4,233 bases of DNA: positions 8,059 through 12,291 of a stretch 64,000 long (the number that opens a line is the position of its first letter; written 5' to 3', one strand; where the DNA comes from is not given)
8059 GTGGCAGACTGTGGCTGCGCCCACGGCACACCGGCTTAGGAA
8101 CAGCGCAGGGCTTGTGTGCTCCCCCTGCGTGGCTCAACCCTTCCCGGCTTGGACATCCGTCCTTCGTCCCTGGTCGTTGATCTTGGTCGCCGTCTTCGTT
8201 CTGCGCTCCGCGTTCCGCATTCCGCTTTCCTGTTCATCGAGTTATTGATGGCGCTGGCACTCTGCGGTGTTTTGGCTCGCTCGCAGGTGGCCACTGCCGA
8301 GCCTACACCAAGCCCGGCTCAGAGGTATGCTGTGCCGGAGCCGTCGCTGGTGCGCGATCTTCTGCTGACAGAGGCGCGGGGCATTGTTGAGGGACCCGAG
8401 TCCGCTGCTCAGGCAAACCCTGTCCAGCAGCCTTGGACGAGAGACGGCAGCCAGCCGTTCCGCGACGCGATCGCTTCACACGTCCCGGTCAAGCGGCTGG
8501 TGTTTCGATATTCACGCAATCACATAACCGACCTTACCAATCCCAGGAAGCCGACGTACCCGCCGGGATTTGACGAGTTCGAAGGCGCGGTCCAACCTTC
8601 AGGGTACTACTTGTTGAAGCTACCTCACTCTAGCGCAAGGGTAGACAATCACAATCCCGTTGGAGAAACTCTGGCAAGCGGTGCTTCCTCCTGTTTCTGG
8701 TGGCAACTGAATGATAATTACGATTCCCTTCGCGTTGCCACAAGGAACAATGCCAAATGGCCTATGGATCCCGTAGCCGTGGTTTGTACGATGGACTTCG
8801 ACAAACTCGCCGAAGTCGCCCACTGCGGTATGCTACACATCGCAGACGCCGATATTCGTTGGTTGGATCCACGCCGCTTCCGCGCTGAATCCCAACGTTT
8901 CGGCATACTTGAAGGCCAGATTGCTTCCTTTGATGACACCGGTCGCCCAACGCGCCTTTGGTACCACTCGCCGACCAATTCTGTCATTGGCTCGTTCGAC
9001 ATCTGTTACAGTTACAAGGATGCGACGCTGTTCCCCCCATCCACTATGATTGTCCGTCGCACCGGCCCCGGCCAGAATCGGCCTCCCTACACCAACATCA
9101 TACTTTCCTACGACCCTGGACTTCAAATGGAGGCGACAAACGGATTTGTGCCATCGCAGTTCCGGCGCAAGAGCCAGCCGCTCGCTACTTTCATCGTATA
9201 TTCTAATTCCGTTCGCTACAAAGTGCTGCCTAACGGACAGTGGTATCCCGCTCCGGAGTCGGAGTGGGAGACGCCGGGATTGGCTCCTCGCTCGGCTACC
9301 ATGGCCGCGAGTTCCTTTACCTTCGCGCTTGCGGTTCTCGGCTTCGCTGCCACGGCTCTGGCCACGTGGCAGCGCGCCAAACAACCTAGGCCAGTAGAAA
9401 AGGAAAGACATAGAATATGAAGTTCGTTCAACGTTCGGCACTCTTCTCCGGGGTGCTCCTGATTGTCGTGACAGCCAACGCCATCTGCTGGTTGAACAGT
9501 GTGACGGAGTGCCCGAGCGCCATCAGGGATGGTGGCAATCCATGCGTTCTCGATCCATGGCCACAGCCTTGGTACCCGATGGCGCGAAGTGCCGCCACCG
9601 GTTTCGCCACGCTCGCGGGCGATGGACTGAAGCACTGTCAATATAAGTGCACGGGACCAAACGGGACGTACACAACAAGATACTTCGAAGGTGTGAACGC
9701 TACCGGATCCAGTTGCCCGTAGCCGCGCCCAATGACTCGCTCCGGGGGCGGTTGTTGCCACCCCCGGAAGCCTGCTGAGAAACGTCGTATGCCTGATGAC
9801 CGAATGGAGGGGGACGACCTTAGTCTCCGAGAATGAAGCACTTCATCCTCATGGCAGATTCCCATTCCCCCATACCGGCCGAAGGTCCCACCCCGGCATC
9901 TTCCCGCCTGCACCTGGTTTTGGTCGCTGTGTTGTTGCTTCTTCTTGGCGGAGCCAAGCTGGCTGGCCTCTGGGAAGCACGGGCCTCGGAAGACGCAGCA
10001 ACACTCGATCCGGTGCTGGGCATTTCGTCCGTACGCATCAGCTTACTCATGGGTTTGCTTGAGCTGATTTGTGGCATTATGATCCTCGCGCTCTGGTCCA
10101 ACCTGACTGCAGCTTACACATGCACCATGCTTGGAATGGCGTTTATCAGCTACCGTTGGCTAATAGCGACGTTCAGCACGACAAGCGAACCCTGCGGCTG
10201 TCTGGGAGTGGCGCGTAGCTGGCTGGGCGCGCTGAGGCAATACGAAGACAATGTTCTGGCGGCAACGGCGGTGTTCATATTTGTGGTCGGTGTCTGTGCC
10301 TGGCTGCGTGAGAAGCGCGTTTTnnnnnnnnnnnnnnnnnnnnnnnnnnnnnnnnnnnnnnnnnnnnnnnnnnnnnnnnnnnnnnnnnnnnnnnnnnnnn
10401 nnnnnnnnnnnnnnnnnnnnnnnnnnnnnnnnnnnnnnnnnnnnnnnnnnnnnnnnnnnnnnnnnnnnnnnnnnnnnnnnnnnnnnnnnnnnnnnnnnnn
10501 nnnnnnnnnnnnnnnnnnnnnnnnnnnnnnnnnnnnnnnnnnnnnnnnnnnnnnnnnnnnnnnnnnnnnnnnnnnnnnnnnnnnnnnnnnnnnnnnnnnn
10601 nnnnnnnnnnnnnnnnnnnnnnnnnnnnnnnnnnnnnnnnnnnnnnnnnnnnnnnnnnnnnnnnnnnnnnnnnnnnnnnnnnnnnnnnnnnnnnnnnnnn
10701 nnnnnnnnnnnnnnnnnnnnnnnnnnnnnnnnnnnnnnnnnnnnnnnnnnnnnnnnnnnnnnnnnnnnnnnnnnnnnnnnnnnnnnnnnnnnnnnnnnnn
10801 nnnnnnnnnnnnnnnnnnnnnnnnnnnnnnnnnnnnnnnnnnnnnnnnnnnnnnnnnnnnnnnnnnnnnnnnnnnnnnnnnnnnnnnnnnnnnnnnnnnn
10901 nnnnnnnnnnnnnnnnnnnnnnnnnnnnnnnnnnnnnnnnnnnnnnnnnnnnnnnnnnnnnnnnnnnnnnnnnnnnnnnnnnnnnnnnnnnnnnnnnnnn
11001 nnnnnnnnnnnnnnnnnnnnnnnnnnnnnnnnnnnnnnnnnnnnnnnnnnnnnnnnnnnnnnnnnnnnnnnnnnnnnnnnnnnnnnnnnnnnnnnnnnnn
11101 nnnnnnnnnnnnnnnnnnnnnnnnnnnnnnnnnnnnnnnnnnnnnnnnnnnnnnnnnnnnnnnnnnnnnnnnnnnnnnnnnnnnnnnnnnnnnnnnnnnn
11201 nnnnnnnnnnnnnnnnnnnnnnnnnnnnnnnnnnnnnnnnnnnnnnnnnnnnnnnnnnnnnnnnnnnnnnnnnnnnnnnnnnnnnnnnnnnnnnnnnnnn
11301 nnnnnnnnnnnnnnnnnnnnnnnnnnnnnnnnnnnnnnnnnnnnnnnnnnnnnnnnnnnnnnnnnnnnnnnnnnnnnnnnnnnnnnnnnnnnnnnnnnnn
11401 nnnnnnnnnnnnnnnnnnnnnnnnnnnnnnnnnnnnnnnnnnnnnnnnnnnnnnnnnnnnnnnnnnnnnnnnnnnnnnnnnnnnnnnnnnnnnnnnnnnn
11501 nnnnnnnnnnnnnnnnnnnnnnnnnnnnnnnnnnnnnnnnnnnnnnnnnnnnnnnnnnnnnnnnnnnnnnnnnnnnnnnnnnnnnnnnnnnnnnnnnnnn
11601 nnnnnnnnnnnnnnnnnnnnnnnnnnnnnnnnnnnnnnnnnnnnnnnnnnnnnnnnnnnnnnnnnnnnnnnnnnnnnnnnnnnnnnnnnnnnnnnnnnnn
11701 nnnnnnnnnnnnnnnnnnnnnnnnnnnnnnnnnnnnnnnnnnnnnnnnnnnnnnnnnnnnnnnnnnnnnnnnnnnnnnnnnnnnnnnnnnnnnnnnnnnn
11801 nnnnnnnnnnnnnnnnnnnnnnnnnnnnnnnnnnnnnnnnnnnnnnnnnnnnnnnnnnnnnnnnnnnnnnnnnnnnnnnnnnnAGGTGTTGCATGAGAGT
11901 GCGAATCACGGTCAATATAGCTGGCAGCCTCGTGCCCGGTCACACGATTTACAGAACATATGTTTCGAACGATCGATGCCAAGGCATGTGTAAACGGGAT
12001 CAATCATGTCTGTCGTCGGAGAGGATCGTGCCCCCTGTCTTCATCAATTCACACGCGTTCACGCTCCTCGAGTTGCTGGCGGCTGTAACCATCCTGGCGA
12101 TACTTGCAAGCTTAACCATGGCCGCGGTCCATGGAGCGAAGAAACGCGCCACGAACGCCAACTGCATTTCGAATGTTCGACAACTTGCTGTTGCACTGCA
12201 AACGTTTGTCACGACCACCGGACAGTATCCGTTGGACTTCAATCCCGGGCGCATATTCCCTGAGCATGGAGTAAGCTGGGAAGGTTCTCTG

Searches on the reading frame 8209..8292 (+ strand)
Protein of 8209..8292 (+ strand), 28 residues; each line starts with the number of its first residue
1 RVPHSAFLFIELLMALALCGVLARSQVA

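Call 47: search_protein_families(library=ncbifam, proteins=[window:8209-8292:+], max_evalue=10)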
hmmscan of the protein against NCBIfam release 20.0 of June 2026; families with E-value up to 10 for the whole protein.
seq(28 aa): 0 families

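Call 48: search_protein_families(library=pfam, proteins=[window:8209-8292:+], max_evalue=10)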
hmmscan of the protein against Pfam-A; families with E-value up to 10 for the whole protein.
seq(28 aa): 0 families

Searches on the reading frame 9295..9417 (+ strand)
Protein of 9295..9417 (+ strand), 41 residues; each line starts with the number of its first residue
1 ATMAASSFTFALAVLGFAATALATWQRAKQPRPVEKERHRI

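Call 9: search_protein_families(library=ncbifam, proteins=[window:9295-9417:+], max_evalue=10)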
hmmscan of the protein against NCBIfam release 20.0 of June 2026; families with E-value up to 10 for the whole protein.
seq(41 aa): 0 families

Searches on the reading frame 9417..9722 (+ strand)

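Call 6: search_protein_families(library=ncbifam, proteins=[window:9417-9722:+], max_evalue=1)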
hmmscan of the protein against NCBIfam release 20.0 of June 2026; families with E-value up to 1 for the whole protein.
window:9417-9722:+ (101 aa): 0 families

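Call 7: search_protein_families(library=pfam, proteins=[window:9417-9722:+], max_evalue=1)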
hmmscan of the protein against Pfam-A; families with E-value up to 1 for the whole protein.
window:9417-9722:+ (101 aa): 1 family
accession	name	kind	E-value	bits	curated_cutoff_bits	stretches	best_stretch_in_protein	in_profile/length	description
PF20520.3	Ac45-VOA1_TM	-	0.2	11.8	25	1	8-29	10-31/39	V0 complex accessory subunit Ac45/VOA1 transmembrane domain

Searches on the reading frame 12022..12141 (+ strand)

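Call 9: search_protein_families(library=ncbifam, proteins=[window:12022-12141:+], max_evalue=10)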
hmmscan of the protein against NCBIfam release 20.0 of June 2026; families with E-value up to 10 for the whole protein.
seq(40 aa): 14 families
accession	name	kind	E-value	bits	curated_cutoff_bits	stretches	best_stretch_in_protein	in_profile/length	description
TIGR02532.1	IV_pilin_GFxxxE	domain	1.1e-06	28.3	16.3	1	11-32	2-23/24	prepilin-type N-terminal cleavage/methylation domain-containing protein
NF041013.1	T4P_ComGE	equivalog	0.0022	18.1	49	1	11-36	4-29/83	competence type IV pilus minor pilin ComGE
TIGR02599.1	TIGR02599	subfamily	0.0033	16.7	256.5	1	12-34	1-23/361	Verru_Chthon cassette protein C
NF007862.0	PRK10574.1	equivalog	0.0046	17.1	138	1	10-35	4-29/145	prepilin peptidase-dependent pilin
NF041002.1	pilin_ComGF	equivalog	0.011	16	80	1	11-36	2-27/139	competence type IV pilus minor pilin ComGF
TIGR01710.1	typeII_sec_gspG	equivalog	0.012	15.6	88.85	1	12-37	2-27/134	type II secretion system major pseudopilin GspG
TIGR01708.2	typeII_sec_gspH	equivalog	0.044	13.8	80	1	13-38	4-29/169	type II secretion system minor pseudopilin GspH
TIGR01711.1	gspJ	equivalog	0.046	13.5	64.85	1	12-35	2-22/192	type II secretion system minor pseudopilin GspJ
NF007800.0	PRK10506.1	equivalog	0.057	13.2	158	1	9-31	7-29/163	prepilin peptidase-dependent protein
NF040999.1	pilin_ComGC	equivalog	0.079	13.2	75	1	11-33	2-24/84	competence type IV pilus major pilin ComGC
NF040982.1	ComGD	equivalog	0.08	13.3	70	1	11-35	2-25/139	competence type IV pilus minor pilin ComGD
NF041775.1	typeIV_PilA_Myxo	equivalog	0.12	12.4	400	1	11-33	11-33/214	type IV pilin protein PilA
TIGR01707.1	gspI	equivalog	0.19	12.2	44.35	1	13-37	2-26/101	type II secretion system minor pseudopilin GspI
TIGR02596.1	TIGR02596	subfamily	0.2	11.7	70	1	13-37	1-25/196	Verru_Chthon cassette protein D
